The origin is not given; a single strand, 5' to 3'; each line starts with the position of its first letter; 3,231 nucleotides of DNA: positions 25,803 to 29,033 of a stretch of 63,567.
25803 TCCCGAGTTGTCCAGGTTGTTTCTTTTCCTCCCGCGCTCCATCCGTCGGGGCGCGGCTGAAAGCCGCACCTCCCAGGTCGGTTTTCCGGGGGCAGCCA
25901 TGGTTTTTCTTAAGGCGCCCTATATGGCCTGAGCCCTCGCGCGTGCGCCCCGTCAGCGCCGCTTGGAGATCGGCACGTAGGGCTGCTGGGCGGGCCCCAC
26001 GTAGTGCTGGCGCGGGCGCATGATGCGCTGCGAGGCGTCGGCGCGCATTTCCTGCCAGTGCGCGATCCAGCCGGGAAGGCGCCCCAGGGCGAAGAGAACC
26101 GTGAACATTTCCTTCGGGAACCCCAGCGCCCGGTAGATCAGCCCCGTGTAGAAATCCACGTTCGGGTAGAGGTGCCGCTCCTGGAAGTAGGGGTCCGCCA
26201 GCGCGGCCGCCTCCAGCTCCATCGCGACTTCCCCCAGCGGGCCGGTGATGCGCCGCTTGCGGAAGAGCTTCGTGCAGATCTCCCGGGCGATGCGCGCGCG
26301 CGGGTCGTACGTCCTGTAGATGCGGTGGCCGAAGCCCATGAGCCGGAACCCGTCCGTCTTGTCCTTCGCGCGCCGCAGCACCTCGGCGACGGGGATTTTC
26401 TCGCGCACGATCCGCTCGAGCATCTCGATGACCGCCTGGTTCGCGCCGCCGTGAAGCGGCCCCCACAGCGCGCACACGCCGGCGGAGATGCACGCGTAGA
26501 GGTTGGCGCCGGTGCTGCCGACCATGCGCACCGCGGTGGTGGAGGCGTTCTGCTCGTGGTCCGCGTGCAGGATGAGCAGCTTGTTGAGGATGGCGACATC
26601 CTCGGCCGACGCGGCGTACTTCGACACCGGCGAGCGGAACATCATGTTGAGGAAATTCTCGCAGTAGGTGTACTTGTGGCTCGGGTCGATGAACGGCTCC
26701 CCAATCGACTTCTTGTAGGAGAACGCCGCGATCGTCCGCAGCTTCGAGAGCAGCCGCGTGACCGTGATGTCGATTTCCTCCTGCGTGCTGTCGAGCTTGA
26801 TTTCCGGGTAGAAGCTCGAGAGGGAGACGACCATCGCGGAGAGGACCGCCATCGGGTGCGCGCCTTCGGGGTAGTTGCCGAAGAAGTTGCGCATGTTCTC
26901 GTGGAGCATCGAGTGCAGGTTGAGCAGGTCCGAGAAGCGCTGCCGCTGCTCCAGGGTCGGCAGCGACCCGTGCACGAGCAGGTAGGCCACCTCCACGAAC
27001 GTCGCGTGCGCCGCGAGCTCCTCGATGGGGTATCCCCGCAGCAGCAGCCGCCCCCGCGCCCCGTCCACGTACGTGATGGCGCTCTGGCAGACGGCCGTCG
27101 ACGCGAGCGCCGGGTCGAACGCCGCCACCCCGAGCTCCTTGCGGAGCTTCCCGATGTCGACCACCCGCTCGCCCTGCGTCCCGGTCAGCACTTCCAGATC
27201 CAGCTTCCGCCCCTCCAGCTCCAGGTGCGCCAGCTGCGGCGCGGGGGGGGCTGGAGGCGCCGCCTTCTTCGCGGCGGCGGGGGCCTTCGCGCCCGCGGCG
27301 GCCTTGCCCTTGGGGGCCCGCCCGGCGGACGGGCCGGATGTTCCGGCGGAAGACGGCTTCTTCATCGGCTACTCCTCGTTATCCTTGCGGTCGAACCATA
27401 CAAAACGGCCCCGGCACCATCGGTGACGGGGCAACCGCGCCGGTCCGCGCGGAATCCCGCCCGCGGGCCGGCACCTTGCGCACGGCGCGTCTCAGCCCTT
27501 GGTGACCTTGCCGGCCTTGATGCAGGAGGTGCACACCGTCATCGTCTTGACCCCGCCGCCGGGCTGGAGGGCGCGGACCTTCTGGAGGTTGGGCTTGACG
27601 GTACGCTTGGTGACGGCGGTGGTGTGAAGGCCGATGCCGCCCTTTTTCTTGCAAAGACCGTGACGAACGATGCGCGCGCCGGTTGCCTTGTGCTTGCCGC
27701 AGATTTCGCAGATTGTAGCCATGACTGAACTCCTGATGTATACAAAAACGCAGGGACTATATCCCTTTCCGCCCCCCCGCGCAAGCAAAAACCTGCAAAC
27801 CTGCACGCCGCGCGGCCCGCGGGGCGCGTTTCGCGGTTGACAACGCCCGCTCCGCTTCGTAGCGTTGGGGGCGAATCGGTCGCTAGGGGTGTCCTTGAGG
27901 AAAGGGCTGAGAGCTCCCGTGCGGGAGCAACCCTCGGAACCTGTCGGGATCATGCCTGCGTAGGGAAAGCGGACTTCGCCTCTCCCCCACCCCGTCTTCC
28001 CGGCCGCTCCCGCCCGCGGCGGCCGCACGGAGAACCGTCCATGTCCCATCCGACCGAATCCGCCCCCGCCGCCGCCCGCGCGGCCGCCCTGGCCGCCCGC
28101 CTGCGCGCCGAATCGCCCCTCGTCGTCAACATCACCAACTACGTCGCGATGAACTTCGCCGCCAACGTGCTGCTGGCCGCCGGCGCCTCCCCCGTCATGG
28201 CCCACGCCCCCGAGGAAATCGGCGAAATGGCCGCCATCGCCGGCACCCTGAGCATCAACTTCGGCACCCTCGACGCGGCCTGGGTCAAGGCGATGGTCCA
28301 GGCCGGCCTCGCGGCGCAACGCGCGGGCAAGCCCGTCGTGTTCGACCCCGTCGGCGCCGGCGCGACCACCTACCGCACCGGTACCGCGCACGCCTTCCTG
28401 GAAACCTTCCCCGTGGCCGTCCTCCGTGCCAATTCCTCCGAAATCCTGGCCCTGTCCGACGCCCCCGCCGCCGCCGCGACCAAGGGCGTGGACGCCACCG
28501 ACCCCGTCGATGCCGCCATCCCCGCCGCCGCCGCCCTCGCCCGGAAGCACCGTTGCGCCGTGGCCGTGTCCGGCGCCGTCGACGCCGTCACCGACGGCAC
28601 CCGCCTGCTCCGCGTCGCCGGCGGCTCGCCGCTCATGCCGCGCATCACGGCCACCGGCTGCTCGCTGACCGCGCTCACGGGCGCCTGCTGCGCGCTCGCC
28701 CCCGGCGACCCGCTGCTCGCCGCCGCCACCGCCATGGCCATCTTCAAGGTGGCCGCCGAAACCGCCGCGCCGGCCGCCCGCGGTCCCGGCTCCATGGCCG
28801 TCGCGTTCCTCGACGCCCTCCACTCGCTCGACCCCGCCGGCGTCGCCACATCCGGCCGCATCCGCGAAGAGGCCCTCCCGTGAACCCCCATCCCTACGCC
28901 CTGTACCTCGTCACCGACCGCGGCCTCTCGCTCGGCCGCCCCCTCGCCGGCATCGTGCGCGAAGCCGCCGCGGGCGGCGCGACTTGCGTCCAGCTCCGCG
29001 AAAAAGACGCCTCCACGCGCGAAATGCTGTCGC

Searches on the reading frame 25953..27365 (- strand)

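Call 52: search_protein_families(library=pfam, proteins=[window:25953-27365:-], max_evalue=0.001)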
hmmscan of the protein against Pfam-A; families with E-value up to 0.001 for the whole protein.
window:25953-27365:- (470 aa): 1 family
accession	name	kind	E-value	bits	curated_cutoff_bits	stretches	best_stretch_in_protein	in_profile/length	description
PF00285.26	Citrate_synt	-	2.3e-132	441.8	27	1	87-452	2-357/357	Citrate synthase, C-terminal domain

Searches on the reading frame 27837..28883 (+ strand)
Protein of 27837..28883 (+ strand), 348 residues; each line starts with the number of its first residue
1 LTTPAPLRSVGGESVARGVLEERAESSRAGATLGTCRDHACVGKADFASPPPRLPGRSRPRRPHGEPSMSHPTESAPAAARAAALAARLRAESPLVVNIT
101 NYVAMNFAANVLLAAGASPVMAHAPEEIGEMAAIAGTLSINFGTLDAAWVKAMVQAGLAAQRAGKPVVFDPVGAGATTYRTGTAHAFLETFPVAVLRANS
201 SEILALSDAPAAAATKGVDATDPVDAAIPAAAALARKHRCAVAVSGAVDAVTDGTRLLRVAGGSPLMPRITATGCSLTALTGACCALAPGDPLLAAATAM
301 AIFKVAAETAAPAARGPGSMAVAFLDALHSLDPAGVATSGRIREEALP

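Call 52: search_protein_families(library=pfam, proteins=[window:27837-28883:+], max_evalue=0.001)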
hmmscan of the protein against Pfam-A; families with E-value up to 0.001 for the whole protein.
window:27837-28883:+ (348 aa): 1 family
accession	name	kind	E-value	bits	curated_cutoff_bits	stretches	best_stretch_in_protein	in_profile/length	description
PF02110.20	HK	-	1.3e-75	254.5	27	1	88-332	3-245/247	Hydroxyethylthiazole kinase family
